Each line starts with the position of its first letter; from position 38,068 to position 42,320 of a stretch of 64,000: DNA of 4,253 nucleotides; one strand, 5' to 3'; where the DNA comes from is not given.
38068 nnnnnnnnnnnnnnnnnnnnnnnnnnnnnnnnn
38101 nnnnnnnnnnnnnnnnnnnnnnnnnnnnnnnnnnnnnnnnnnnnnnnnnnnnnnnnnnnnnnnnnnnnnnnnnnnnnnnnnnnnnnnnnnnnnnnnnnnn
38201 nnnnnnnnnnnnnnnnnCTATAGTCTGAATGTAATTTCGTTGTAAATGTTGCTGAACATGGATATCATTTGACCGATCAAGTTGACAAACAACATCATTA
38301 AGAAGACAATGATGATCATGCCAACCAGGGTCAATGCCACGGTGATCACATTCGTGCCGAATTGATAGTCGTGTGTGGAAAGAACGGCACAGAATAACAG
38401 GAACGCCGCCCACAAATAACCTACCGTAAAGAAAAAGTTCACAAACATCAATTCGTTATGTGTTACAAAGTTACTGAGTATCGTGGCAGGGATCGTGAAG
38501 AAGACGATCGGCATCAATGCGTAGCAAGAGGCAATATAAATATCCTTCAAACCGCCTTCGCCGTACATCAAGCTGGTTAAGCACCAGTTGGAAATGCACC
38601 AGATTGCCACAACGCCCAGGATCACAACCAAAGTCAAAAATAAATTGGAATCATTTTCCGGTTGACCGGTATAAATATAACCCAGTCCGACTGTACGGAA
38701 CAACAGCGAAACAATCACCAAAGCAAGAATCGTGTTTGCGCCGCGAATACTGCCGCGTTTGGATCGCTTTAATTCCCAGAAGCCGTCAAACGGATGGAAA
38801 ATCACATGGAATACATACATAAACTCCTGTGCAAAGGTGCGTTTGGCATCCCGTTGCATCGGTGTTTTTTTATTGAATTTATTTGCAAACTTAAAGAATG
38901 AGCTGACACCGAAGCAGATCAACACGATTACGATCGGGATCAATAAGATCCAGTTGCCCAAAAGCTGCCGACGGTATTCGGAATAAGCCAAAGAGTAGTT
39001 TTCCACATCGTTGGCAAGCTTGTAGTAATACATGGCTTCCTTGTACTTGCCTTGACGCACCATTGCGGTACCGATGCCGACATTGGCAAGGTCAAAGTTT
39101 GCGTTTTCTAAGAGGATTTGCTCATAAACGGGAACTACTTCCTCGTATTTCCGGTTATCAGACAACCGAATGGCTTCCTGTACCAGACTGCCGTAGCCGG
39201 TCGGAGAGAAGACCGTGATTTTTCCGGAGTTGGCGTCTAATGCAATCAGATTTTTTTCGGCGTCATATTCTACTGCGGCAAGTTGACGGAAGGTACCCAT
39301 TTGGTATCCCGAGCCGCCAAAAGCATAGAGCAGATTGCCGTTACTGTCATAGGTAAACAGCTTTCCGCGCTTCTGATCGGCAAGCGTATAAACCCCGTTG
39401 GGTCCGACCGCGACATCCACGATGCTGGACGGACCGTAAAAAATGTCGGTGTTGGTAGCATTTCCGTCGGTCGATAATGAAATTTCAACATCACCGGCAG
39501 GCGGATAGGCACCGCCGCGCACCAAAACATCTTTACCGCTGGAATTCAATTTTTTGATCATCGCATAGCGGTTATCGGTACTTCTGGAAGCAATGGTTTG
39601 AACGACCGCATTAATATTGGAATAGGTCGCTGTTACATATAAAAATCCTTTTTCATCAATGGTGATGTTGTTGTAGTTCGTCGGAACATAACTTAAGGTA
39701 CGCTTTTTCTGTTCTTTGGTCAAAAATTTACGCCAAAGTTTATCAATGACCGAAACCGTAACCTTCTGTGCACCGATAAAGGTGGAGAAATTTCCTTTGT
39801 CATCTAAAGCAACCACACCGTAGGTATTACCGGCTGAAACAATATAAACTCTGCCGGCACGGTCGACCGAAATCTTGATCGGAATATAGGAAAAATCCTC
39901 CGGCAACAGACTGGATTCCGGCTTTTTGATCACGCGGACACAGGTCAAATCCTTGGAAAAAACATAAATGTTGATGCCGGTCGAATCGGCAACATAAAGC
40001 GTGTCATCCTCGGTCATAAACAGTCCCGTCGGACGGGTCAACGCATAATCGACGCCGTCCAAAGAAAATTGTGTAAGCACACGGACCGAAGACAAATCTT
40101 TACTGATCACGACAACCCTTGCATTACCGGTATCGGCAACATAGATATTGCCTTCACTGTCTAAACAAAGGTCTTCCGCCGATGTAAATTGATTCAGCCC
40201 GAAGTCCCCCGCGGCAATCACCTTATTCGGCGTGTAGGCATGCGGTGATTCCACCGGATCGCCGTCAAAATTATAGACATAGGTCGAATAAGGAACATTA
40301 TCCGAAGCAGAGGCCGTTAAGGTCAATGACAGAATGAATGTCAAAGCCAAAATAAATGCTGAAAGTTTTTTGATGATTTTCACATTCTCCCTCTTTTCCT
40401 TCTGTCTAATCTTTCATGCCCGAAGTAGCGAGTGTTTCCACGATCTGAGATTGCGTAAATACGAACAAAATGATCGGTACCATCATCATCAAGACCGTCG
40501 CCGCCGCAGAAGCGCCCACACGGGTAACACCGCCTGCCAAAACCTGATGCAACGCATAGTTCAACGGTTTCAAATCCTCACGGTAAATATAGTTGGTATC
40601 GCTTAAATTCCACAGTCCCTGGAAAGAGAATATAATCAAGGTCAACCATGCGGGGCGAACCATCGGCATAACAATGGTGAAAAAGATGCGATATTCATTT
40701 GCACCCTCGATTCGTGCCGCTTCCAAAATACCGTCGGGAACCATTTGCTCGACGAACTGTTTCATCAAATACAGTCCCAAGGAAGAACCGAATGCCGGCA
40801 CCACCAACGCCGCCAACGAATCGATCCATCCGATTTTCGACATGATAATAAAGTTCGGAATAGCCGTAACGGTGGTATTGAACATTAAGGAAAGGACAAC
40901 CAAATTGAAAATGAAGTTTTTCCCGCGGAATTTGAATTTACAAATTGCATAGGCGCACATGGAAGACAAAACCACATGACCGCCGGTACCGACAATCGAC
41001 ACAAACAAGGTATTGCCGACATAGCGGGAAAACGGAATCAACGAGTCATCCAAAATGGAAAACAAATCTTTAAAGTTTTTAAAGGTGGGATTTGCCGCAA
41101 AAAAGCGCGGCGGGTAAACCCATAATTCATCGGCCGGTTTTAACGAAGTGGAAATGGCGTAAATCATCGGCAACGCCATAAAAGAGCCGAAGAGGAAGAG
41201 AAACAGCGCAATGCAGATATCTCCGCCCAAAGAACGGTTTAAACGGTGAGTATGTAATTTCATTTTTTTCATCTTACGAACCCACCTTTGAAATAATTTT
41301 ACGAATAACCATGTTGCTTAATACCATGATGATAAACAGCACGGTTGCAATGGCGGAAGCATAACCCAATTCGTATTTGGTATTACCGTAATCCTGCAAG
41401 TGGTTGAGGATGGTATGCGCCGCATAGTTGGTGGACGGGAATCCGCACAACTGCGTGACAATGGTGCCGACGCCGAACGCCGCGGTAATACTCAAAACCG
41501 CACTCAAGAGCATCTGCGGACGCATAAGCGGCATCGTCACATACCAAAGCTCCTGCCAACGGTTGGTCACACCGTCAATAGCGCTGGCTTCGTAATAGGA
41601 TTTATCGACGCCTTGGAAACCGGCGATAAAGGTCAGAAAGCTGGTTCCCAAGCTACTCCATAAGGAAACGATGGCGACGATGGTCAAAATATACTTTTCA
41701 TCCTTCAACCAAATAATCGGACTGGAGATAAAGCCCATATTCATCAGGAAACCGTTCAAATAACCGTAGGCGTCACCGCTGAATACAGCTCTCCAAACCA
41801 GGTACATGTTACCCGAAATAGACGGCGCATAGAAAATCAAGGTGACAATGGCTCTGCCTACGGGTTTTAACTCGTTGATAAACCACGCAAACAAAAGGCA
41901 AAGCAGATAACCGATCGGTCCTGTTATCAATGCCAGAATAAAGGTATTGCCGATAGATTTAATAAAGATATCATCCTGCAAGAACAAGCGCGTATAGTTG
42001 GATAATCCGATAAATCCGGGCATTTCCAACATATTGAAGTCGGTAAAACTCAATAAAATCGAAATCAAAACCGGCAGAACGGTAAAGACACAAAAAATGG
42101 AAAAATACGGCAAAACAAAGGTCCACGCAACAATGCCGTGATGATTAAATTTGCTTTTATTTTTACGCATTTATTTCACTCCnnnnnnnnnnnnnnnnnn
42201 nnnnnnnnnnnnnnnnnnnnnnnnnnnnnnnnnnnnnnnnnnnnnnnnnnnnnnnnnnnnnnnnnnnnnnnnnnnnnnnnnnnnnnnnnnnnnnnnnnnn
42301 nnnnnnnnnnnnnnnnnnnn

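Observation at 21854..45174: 23-kb, 12-gene Gram-positive polysaccharide-utilisation operon whose extracellular components are all poorly characterised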

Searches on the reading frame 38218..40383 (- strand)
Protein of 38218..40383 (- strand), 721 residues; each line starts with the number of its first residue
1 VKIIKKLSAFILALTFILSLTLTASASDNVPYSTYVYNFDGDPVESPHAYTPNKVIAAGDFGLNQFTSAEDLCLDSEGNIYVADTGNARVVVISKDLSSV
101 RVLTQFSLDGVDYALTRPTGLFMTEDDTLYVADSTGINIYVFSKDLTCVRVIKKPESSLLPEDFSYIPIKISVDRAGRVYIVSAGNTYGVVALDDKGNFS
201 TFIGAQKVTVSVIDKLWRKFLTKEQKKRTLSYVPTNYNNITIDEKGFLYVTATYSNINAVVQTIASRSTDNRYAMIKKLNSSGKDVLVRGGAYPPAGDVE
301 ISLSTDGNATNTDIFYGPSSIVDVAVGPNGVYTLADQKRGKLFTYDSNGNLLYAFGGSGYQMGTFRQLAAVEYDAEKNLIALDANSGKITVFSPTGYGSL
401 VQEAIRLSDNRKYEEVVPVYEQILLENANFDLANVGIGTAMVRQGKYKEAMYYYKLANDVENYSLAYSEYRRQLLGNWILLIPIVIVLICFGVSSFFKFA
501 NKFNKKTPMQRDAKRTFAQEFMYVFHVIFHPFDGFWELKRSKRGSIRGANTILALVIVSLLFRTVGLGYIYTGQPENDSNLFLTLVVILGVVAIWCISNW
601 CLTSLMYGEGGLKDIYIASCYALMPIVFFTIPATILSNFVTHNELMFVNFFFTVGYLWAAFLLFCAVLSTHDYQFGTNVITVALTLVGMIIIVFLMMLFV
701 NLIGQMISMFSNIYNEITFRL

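Call 3: search_protein_families(library=pfam, proteins=[window:38218-40383:-], max_evalue=0.01)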
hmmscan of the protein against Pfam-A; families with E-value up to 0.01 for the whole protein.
window:38218-40383:- (721 aa): 6 families
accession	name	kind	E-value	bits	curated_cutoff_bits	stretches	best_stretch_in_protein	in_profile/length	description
PF04893.22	Yip1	-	5.2e-12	46.4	28.6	1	525-695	1-171/173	Yip1 domain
PF01436.27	NHL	-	3.6e-11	43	20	1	66-92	1-27/28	NHL repeat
PF17170.10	DUF5128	-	4e-05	23.4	22.9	0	77-188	7-113/321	6-bladed beta-propeller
PF06739.17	SBBP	-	0.00011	22.5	20.5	0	235-252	13-30/38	Beta-propeller repeat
PF08450.18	SGL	-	0.0011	19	26.3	0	69-157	88-176/246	SMP-30/Gluconolactonase/LRE-like region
PF25021.1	TEN_NHL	-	0.0011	18.5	27.1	0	168-210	144-183/357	Teneurin NHL domain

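Call 22: search_protein_families(library=ncbifam, proteins=[window:38218-40383:-], max_evalue=0.01)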
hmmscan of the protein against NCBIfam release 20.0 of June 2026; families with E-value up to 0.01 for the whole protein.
window:38218-40383:- (721 aa): 2 families
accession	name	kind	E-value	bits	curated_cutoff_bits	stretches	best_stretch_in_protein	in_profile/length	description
NF035926.1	scyF_NHL_VPEP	equivalog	1.4e-16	60.6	350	2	305-396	188-277/376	scytonemin biosynthesis PEP-CTERM protein ScyF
NF033206.1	ScyE_fam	subfamily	4.8e-05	23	80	0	115-386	7-273/333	ScyD/ScyE family protein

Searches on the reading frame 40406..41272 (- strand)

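Call 3: search_protein_families(library=pfam, proteins=[window:40406-41272:-], max_evalue=0.01)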
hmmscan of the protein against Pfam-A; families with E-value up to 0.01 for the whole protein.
window:40406-41272:- (288 aa): 1 family
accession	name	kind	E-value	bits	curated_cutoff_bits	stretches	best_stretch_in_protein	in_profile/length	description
PF00528.27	BPD_transp_1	-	1.8e-11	44.5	26.4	1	100-276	2-176/184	Binding-protein-dependent transport system inner membrane component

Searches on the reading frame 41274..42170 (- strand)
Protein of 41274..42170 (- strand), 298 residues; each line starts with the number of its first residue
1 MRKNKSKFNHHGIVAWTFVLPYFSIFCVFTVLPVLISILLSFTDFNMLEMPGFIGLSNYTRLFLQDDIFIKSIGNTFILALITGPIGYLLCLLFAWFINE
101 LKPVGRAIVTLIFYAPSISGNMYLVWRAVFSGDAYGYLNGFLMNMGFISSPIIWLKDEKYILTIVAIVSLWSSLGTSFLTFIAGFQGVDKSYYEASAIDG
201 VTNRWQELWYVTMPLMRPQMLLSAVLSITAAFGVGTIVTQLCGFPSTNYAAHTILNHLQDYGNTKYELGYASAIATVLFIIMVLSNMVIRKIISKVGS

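Call 3: search_protein_families(library=pfam, proteins=[window:41274-42170:-], max_evalue=0.01)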
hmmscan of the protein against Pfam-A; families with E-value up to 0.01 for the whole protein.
window:41274-42170:- (298 aa): 1 family
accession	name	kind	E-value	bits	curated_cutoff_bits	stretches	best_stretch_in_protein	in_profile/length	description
PF00528.27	BPD_transp_1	-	1.2e-10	41.8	26.4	1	101-292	16-177/184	Binding-protein-dependent transport system inner membrane component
